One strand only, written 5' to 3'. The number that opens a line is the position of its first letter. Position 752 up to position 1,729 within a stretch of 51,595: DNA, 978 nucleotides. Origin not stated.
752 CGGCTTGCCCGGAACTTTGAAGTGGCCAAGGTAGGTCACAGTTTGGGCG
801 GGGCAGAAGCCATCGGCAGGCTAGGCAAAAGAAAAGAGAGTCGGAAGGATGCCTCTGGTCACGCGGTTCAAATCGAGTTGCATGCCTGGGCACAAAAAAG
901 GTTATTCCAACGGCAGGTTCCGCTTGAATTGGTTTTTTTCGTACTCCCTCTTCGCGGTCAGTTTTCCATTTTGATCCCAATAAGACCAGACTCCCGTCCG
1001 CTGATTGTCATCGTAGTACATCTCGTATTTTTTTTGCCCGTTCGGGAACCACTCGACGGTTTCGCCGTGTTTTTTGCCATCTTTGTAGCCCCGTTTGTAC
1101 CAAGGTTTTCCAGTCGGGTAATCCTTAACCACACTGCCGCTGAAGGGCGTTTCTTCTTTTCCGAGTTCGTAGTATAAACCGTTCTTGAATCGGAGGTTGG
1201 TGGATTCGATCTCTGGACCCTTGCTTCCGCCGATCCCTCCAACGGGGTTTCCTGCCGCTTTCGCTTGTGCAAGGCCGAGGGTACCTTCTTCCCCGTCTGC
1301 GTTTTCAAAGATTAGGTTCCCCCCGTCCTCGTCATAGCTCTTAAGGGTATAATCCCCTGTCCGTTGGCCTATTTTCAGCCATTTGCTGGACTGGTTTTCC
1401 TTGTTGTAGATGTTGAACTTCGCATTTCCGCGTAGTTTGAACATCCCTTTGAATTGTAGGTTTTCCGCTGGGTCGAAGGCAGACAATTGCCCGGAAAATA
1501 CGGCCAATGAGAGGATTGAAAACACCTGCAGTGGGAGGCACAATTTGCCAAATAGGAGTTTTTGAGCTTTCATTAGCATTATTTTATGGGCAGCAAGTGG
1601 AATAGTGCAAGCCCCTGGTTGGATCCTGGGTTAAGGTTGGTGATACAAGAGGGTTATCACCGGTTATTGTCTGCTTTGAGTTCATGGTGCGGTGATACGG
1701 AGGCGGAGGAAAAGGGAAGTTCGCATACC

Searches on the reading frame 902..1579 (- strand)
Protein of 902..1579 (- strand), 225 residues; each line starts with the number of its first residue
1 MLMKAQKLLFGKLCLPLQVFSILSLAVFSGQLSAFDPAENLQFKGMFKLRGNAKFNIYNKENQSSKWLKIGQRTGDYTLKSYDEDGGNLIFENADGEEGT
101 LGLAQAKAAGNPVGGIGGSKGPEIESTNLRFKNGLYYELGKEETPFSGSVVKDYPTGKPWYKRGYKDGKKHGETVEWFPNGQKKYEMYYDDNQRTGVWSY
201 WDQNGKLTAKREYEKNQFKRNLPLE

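Call 38: search_protein_families(library=pfam, proteins=[window:902-1579:-], max_evalue=0.001)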
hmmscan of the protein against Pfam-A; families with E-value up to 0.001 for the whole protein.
window:902-1579:- (225 aa): 1 family
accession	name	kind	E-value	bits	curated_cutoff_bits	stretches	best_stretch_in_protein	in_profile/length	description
PF07661.19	MORN_2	-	3.2e-09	36.4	29.6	0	170-191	1-22/22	MORN repeat variant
